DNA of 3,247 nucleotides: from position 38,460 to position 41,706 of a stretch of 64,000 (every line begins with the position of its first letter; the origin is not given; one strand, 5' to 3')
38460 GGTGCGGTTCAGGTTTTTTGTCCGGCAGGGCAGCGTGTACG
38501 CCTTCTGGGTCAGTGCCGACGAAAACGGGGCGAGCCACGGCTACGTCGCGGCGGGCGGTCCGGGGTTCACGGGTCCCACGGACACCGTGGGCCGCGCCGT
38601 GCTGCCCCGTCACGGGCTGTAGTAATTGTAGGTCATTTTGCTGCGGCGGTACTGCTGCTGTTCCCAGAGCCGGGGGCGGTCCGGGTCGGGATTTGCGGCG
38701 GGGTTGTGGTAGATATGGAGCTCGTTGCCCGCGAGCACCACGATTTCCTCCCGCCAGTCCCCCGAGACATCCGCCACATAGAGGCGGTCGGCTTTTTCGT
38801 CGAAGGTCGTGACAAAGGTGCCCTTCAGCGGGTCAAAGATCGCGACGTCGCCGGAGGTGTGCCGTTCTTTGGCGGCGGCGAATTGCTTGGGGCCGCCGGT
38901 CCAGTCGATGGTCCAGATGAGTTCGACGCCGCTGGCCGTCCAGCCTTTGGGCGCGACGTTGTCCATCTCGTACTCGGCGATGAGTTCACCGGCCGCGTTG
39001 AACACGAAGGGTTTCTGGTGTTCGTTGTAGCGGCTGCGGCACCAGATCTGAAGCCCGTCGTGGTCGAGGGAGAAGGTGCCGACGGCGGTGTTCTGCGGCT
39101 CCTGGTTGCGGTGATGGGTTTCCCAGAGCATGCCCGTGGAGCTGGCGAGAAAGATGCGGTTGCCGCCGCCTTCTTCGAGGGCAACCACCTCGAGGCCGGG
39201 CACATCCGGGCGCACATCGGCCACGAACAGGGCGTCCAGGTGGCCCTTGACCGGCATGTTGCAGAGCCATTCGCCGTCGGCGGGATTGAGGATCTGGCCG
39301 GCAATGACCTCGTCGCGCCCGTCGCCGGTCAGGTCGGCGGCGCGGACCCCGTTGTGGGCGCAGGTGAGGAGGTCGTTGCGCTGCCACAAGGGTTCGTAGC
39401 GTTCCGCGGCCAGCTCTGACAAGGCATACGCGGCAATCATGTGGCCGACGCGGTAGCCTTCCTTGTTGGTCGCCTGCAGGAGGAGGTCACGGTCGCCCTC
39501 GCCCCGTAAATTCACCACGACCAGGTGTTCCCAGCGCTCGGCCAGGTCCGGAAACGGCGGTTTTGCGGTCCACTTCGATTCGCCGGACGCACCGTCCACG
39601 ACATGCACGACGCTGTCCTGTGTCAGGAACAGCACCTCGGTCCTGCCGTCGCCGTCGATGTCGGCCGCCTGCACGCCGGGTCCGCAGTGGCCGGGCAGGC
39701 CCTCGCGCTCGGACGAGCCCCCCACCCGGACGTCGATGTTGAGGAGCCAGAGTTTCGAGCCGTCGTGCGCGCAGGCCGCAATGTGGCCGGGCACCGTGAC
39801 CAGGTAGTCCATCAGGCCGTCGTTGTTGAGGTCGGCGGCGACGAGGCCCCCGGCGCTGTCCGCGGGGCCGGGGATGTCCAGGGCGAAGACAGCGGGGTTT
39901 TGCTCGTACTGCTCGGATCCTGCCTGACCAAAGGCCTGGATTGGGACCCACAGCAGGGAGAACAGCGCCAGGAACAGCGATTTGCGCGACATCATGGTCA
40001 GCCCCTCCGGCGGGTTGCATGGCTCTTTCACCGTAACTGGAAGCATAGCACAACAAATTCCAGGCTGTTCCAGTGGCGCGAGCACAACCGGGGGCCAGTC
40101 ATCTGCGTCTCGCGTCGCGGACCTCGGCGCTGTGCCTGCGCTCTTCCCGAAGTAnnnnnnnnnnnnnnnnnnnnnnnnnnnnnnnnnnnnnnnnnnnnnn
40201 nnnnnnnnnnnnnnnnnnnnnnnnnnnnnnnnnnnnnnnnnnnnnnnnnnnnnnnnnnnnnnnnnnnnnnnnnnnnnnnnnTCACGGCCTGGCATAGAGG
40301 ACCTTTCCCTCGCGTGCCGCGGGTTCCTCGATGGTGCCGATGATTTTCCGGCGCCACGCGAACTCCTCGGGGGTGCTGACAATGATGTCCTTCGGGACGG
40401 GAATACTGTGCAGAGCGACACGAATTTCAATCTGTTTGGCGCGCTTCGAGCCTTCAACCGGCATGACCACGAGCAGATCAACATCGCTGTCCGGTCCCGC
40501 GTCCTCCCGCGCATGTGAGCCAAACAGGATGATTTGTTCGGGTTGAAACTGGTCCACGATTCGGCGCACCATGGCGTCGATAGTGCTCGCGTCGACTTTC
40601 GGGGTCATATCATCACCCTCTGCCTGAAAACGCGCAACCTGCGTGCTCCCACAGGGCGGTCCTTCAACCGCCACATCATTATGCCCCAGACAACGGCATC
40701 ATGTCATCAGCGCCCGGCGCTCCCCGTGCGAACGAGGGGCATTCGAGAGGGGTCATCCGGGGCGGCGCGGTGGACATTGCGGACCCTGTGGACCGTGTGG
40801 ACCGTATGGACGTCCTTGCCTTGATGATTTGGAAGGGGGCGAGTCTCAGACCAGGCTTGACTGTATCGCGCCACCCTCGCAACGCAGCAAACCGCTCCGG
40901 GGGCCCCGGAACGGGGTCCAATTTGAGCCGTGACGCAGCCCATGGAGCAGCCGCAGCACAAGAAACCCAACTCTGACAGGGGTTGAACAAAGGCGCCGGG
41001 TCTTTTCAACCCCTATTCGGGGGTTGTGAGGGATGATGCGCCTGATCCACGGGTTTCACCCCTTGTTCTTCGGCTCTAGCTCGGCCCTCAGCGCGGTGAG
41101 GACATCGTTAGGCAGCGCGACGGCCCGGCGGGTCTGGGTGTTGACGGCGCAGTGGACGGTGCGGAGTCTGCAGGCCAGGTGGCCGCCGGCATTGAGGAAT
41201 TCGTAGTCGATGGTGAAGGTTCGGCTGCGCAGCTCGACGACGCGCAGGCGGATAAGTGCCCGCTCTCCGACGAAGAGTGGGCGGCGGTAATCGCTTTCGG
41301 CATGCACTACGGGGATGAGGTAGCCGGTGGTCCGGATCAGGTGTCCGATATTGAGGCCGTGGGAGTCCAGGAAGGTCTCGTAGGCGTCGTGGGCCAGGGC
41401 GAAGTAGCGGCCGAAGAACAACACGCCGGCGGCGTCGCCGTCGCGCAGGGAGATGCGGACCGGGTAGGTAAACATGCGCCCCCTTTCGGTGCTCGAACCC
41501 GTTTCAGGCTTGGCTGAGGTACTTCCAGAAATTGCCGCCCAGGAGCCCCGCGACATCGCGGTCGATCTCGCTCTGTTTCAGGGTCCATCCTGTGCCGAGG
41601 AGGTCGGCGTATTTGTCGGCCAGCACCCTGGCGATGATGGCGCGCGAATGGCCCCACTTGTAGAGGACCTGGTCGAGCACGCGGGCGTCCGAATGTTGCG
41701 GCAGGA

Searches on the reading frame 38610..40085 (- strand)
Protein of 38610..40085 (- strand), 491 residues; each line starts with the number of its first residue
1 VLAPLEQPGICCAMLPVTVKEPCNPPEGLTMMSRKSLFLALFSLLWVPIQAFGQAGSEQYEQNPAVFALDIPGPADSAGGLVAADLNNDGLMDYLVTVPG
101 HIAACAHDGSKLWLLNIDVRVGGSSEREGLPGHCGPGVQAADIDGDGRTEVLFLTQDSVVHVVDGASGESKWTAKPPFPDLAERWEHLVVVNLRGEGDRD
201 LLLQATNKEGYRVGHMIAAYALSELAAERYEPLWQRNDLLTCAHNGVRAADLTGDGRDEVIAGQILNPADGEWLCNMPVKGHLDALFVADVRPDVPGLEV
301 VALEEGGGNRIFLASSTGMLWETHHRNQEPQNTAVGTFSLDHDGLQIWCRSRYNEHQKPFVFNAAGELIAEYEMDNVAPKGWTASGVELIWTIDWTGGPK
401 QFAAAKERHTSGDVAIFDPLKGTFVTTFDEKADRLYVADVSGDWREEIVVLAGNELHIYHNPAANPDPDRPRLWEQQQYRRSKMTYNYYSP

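Call 20: search_protein_families(library=pfam, proteins=[window:38610-40085:-])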
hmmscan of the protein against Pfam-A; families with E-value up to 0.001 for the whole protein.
window:38610-40085:- (491 aa): 4 families
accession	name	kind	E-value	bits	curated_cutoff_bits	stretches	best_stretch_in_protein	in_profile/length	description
PF13517.12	FG-GAP_3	-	8.1e-16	58.8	26.9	1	142-202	1-60/61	FG-GAP-like repeat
PF21348.3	RGL11_C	-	1.5e-15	57.5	27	1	246-481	237-461/490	Rhamnogalacturonan lyase family 11, C-terminal domain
PF01839.29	FG-GAP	-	1.1e-07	32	22.1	0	81-100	5-24/37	FG-GAP repeat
PF25292.1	Beta-prop_CGLA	-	7.2e-06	26.1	26.8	0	131-175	27-70/316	Lambda-carrageenase beta-propeller domain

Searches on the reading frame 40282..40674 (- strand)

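Call 56: search_protein_families(library=pfam, proteins=[window:40282-40674:-], max_evalue=0.00001)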
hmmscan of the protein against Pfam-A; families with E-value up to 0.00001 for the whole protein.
window:40282-40674:- (130 aa): 2 families
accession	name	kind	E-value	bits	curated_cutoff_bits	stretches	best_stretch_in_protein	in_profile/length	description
PF01909.29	NTP_transf_2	-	9.2e-13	48.8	21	1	37-112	5-85/93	Nucleotidyltransferase domain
PF18765.7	Polbeta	-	2.9e-08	34.2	26.9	1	42-97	10-64/93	Polymerase beta, Nucleotidyltransferase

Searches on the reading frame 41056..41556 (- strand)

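Call 20: search_protein_families(library=pfam, proteins=[window:41056-41556:-])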
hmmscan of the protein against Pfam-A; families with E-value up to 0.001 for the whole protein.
window:41056-41556:- (166 aa): 2 families
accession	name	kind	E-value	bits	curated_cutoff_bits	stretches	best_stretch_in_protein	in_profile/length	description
PF13279.12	4HBT_2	-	2.1e-21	77.1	25.5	1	37-156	3-122/122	Thioesterase-like superfamily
PF03061.28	4HBT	-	1.1e-12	48.5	20.6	1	44-129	2-79/79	Thioesterase superfamily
